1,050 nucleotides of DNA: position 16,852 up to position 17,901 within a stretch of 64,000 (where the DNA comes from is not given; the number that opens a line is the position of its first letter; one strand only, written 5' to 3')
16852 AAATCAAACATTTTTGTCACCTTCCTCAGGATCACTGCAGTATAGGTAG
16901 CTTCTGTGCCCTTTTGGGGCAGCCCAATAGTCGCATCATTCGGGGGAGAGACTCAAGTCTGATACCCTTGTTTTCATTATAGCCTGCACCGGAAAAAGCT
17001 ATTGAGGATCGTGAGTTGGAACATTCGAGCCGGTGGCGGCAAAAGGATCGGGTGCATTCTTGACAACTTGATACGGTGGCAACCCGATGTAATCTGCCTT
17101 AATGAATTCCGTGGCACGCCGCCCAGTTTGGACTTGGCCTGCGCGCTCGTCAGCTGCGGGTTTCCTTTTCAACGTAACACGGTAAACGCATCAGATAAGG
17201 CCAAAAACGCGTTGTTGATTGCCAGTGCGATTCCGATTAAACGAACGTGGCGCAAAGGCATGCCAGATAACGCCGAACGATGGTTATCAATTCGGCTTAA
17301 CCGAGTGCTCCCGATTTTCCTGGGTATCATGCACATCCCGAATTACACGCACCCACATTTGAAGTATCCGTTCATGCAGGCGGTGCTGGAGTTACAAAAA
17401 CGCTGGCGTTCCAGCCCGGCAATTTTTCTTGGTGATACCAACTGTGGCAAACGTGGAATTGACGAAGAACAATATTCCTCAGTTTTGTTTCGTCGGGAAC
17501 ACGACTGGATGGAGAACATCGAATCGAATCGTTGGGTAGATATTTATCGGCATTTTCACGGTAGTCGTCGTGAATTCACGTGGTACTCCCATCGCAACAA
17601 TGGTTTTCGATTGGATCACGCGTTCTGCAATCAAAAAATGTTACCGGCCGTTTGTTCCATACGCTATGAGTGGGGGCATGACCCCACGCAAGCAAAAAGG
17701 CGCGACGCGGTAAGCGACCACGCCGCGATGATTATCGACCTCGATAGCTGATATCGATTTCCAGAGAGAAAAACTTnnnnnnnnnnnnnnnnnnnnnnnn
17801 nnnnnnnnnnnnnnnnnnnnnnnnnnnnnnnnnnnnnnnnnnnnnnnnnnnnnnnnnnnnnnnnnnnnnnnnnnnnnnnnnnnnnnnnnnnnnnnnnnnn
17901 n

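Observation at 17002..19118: PP2C phosphatase fused to a cyclic-nucleotide-binding domain, convergent with an EEP nuclease/phosphatase, with no cognate cyclase, kinase or STAS partner in view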

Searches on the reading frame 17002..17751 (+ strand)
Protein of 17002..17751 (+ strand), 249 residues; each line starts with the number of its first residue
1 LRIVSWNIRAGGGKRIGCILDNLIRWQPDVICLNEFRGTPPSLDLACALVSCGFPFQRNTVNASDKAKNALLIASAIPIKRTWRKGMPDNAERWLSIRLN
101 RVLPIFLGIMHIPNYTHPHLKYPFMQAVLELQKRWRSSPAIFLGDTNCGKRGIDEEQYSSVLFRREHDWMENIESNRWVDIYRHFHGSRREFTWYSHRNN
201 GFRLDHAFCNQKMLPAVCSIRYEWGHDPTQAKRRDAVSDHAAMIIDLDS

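Call 3: search_protein_families(library=pfam, proteins=[window:17002-17751:+], max_evalue=0.01)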
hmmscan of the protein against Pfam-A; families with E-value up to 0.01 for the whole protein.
window:17002-17751:+ (249 aa): 1 family
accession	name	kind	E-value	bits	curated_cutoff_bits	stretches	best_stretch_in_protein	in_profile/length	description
PF03372.29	Exo_endo_phos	-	4.5e-14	53.2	24.5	1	4-240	1-225/225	Endonuclease/Exonuclease/phosphatase family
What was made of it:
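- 17002..17751 (+): Neighbouring EEP-fold gene, a divergent ExoIII-like nuclease/phosphatase (MEM7208416.1); not functionally linked. PF03372 at 4.5e-14 (call 3).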

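Call 4: search_protein_families(library=ncbifam, proteins=[window:17002-17751:+], max_evalue=0.01)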
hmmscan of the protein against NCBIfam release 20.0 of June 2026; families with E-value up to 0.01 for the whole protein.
window:17002-17751:+ (249 aa): 3 families
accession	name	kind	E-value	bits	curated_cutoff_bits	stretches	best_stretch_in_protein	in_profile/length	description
TIGR00633.1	xth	equivalog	1.2e-16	61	99.05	1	1-247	1-254/255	exodeoxyribonuclease III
TIGR00195.1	exoDNase_III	equivalog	3.3e-14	53.1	182.55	1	1-217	1-229/254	exodeoxyribonuclease III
NF008733.0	PRK11756.1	equivalog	2.3e-06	27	280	1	162-208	180-227/269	exodeoxyribonuclease III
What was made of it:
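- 17002..17751 (+): TIGR00633 xth scores 61 bits, below its cut-off of 99 (call 4).
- On Exodeoxyribonuclease III (Xth), for the EEP neighbour: 61.0 against 99.05 and 53.1 against 182.55 (call 4).
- Closest known: Stp1/IreP/PstP/tPphA bacterial PPM. Same: The catalytic domain passes the NCBIfam equivalog model (call 4).
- Closest known: Exonuclease III/Mth212-type AP endonucleases. Different: It scores below both xth equivalog cut-offs: 61 against 99 and 53 against 183 (call 4).
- Domains score above curated cut-offs (calls 3, 4).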

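Call 25: find_homologous_proteins(query=window:17002-17748:+, max_evalue=0.00001)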
Query window:17002-17748:+ (249 aa): 885 proteins with E <= 0.00001 among 984 candidates; the best 120 are listed.
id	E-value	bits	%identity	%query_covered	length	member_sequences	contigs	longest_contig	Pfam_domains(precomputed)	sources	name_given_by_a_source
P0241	5.6e-172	588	100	99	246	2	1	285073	PF03372.30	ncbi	ncbi:MAG: endonuclease/exonuclease/phosphatase family protein [Pseudomonadota bacterium]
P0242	5.2e-99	349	59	99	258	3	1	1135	PF03372.30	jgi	jgi:exodeoxyribonuclease-3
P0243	2.5e-95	337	56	99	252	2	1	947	PF03372.30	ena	-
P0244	8.3e-95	335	56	100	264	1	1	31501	PF03372.30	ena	-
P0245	1.8e-92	328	55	99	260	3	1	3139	PF03372.30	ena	-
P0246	1.9e-92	328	57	100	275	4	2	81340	PF03372.30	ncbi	-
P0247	5.6e-92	326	57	100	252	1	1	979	PF03372.30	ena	-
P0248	2.1e-91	324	55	100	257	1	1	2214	PF03372.30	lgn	-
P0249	9.9e-91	322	54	99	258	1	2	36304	PF03372.30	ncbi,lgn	-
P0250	1.2e-90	322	55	100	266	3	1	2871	PF03372.30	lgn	-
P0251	1.2e-90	322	55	100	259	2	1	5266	PF03372.30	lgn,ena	-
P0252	1.4e-90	321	56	99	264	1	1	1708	PF03372.30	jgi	jgi:exodeoxyribonuclease-3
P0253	2.5e-90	321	56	99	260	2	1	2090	PF03372.30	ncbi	-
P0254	7.5e-90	319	57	100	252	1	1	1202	PF03372.30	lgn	-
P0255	9.6e-90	319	55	100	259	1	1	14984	PF03372.30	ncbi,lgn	ncbi:MAG: endonuclease/exonuclease/phosphatase family protein [Chloroflexota bacterium]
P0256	1.2e-89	318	54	100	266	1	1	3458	PF03372.30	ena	-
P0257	1.3e-89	318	57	100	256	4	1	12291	PF03372.30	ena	-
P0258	1.4e-89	318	55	99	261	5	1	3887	PF03372.30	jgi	-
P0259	3.6e-89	317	55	99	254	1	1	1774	PF03372.30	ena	-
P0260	6.3e-89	316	55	99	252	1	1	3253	PF03372.30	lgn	-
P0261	6.4e-89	316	53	100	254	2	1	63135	PF03372.30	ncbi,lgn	-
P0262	7.5e-89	316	53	100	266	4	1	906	PF03372.30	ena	-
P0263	8.1e-89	316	54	99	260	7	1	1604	PF03372.30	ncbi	-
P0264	8.2e-89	316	54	99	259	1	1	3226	PF03372.30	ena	-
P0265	1.0e-88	315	55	100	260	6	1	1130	PF03372.30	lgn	-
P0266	1.2e-88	315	56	99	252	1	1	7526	PF03372.30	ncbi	-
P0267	1.5e-88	315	54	99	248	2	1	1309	PF03372.30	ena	-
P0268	2.2e-88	314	55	100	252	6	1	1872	PF03372.30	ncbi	-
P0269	4.4e-88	313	56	100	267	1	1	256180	PF03372.30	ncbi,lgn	ncbi:MAG: endonuclease/exonuclease/phosphatase family protein [Chloroflexota bacterium]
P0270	5.8e-88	313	55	99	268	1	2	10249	PF03372.30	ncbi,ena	-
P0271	7.3e-88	313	55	99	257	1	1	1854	PF03372.30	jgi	-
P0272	8.0e-88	312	53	100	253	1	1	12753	PF03372.30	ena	-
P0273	1.2e-87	312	55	99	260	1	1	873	PF03372.30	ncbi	-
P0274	1.3e-87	312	55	100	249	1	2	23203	PF03372.30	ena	-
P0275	3.2e-87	310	51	100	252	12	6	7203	PF03372.30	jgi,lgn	jgi:exonuclease III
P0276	3.5e-87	310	52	100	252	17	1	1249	PF03372.30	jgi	-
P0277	4.2e-87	310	52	99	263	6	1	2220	PF03372.30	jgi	jgi:exonuclease III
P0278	6.0e-87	310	53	99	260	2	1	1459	PF03372.30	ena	-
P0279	9.8e-87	309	53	100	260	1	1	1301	PF03372.30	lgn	-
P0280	1.1e-86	309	53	100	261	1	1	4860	PF03372.30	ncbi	ncbi:MAG: endonuclease/exonuclease/phosphatase family protein [Chloroflexota bacterium]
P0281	2.2e-86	308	55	99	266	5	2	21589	PF03372.30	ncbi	-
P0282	3.0e-86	307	52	99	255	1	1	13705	PF03372.30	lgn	-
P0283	3.0e-86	307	51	100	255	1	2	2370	PF03372.30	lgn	-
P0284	3.4e-86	307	53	100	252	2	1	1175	PF03372.30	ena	-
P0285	5.2e-86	306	52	96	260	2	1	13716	PF03372.30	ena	-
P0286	6.8e-86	306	54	99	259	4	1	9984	PF03372.30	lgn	-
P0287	1.4e-85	305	53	100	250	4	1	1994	PF03372.30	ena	-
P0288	1.5e-85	305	53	100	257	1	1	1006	PF03372.30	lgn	-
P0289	1.6e-85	305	52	100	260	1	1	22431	PF03372.30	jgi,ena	-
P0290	1.8e-85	305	52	100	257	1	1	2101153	PF03372.30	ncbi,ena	-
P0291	1.8e-85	305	54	99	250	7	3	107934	PF03372.30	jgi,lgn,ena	-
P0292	2.2e-85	304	51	100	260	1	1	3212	PF03372.30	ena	-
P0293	2.3e-85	304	55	100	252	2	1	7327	PF03372.30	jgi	jgi:exonuclease III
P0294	2.8e-85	304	53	100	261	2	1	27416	PF03372.30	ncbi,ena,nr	ncbi:MAG: endonuclease/exonuclease/phosphatase family protein [Gammaproteobacteria bacterium]|nr:end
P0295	5.0e-85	303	53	100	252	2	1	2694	PF03372.30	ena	-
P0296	1.0e-84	302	51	99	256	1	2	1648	PF03372.30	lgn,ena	-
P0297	1.3e-84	302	54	100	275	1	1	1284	PF03372.30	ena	-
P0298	1.8e-84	301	53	100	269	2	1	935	PF03372.30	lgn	-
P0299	2.4e-84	301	52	100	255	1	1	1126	PF03372.30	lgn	-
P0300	2.7e-84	301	53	99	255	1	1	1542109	PF03372.30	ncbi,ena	-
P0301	2.9e-84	301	51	99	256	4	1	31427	PF03372.30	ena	-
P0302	3.3e-84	301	51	99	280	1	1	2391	PF03372.30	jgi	-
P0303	4.3e-84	300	51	100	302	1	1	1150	PF03372.30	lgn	-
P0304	5.7e-84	300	54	99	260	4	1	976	PF03372.30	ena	-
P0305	7.1e-84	299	54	100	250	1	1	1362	PF03372.30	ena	-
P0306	1.1e-83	299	52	99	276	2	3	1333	PF03372.30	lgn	-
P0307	1.4e-83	299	52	100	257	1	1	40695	PF03372.30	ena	-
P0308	1.8e-83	298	52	100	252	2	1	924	PF03372.30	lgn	-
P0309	3.4e-83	297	55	100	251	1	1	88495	PF03372.30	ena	-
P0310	4.0e-83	297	52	100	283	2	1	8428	PF03372.30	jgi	-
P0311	5.2e-83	297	51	100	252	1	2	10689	PF03372.30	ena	-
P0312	6.1e-83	296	52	99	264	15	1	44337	PF03372.30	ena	-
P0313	1.1e-82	296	51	99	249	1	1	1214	PF03372.30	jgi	-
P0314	1.7e-82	295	53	100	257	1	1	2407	PF03372.30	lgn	-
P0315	1.8e-82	295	51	99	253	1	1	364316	PF03372.30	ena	-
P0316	2.1e-82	295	52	100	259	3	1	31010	PF03372.30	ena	-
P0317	3.2e-82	294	51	99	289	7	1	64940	PF03372.30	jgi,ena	-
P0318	4.4e-82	294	51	100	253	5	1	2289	PF03372.30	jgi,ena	jgi:exonuclease III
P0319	5.8e-82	293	54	100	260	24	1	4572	PF03372.30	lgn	-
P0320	7.5e-82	293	53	100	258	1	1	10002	PF03372.30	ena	-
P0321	1.0e-81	292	53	100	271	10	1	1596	PF03372.30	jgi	jgi:exodeoxyribonuclease-3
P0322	1.5e-81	292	52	99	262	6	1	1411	PF03372.30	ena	-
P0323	1.7e-81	292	51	100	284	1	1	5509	PF03372.30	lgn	-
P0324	1.9e-81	292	53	99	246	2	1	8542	PF03372.30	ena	-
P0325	1.9e-81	291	54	100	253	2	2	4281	PF03372.30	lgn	-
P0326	2.1e-81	291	54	99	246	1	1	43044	PF03372.30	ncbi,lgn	ncbi:MAG: endonuclease/exonuclease/phosphatase family protein [Chloroflexota bacterium]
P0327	2.3e-81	291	51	99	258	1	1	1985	PF03372.30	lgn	-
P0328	3.4e-81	291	51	100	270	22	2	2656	PF03372.30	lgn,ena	-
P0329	5.0e-81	290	51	99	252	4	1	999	PF03372.30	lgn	-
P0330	6.4e-81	290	52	100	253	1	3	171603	PF03372.30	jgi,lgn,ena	-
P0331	7.4e-81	290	52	99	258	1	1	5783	PF03372.30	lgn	-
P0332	7.6e-81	290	51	99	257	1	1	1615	PF03372.30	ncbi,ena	-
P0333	1.3e-80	289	52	100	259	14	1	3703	PF03372.30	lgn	-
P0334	1.4e-80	289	52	100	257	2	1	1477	PF03372.30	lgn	-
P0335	1.6e-80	288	51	100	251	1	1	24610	PF03372.30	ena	-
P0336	3.6e-80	287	51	100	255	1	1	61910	PF03372.30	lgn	-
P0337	4.5e-80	287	51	100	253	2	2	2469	PF03372.30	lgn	-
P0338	5.0e-80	287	51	100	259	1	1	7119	PF03372.30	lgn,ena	-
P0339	7.6e-80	286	51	99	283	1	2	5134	PF03372.30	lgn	-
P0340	1.1e-79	286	51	100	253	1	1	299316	PF03372.30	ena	-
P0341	1.5e-79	285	51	100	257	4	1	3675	PF03372.30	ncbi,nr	ncbi:MAG: hypothetical protein GY802_28500 [Gammaproteobacteria bacterium]|nr:hypothetical protein [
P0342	1.9e-79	285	51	100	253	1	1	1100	PF03372.30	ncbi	-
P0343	3.3e-79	284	52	100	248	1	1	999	PF03372.30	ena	-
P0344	3.9e-79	284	51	99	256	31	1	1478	PF03372.30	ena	-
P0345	4.0e-79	284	49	99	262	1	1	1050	PF03372.30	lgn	-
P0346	5.6e-79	283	50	100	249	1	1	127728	PF03372.30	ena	-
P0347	6.0e-79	283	50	99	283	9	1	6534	PF03372.30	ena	-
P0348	8.4e-79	283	51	100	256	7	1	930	PF03372.30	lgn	-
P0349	1.1e-78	283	51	99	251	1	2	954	PF03372.30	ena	-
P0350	1.2e-78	282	50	100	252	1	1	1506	PF03372.30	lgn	-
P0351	2.3e-78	281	50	99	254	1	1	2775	PF03372.30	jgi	-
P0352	2.6e-78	281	50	99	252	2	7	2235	PF03372.30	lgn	-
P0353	3.3e-78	281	50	100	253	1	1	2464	PF03372.30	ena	-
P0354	3.5e-78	281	52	100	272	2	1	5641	PF03372.30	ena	-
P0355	4.5e-78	280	49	100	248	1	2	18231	PF03372.30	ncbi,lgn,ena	-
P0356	6.0e-78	280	52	99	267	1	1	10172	PF03372.30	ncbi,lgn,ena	-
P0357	8.2e-78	280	51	100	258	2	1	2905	PF03372.30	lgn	-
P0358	8.3e-78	280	50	99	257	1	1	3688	PF03372.30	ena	-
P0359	1.0e-77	279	49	98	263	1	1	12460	PF03372.30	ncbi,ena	-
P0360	1.1e-77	279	49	99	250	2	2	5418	PF03372.30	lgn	-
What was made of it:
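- Closest known: Exonuclease III/Mth212-type AP endonucleases. Different: It belongs to a separate ~250-aa family found in Chloroflexota and Gammaproteobacteria MAGs (call 25).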

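Call 56: find_encoding_contigs(protein=P0294, flank=6000, max_places=2)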
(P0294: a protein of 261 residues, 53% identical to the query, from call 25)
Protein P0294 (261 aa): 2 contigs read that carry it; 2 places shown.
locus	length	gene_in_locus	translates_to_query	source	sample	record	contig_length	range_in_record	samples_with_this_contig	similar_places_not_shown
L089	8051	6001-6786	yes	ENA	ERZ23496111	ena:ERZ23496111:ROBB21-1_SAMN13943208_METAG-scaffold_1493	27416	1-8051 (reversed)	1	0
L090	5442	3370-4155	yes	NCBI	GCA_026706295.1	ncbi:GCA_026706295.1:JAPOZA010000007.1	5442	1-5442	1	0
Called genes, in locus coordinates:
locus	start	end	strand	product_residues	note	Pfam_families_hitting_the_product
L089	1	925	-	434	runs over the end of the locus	PF01053:Cys_Met_Meta_PP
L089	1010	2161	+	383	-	PF01321:Creatinase_N, PF00557:Peptidase_M24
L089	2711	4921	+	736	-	PF18019:Cas3_HD, PF00270:DEAD, PF04851:ResIII (faint), PF22590:Cas3-like_C_2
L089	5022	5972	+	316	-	PF00465:Fe-ADH, PF25137:ADH_Fe_C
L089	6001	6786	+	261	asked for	PF03372:Exo_endo_phos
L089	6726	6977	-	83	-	-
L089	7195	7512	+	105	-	-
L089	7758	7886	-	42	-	-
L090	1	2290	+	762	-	PF18019:Cas3_HD, PF00270:DEAD, PF04851:ResIII (faint), PF22590:Cas3-like_C_2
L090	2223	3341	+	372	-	PF00465:Fe-ADH, PF25137:ADH_Fe_C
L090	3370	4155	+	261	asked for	PF03372:Exo_endo_phos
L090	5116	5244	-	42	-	-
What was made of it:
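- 17002..17751 (+): Homologues of 50-59% identity occur in Chloroflexota and Gammaproteobacteria MAGs in other contexts (calls 25, 56).
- Tried and rejected: EEP homologue contexts lack PP2C (call 56).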

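Call 62: search_protein_families(library=padloc, proteins=[window:17002-17751:+], max_evalue=0.001)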
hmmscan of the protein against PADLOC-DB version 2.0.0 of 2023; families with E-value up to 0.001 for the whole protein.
window:17002-17751:+ (249 aa): 0 families

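Call 72: search_solved_structures(query=window:17002-17748:+, max_evalue=0.01)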
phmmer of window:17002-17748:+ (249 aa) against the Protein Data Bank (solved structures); distinct sequences matched with E-value up to 0.01: 13.
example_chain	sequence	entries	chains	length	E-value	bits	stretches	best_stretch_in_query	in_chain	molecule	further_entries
3g91_A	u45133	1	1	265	7.8e-10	41.9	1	1-213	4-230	Exodeoxyribonuclease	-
3w2x_A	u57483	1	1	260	8.2e-10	41.8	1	1-213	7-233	Exodeoxyribonuclease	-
3fzi_A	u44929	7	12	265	8.7e-10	41.8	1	1-213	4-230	Exodeoxyribonuclease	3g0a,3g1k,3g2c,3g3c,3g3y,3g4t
3g00_A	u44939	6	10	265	5.1e-09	39.3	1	1-213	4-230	Exodeoxyribonuclease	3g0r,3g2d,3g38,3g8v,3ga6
3w2y_A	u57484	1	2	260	4.4e-08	36.2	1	1-213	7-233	Exodeoxyribonuclease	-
6lpm_A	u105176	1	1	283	2e-06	30.7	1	21-205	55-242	Exodeoxyribonuclease III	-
5ewt_A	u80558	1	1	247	4.9e-06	29.5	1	1-213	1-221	Exodeoxyribonuclease III Xth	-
5j8n_A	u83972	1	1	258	0.00012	25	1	3-216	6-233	Exodeoxyribonuclease III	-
2jc4_A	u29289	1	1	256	0.00038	23.3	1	1-246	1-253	EXODEOXYRIBONUCLEASE III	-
6fk4_A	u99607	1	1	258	0.00039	23.2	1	1-246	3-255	Exodeoxyribonuclease III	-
1ako_A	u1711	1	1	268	0.001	21.9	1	122-208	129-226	EXONUCLEASE III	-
6fk5_A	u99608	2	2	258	0.0019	21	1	1-246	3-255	NExo D146N | Exodeoxyribonuclease III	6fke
2jc5_A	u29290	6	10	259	0.0043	19.8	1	119-248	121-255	EXODEOXYRIBONUCLEASE | PUTATIVE EXODEOXYRIBONUCLEASE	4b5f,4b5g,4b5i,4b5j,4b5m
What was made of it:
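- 17002..17751 (+): Mth212-type ExoIII 3g91 matches at 8e-10 (call 72).
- Closest known: Exonuclease III/Mth212-type AP endonucleases. Same: EEP fold, with matches of 8e-10 to 3g91/3fzi over residues 1-213 (call 72).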
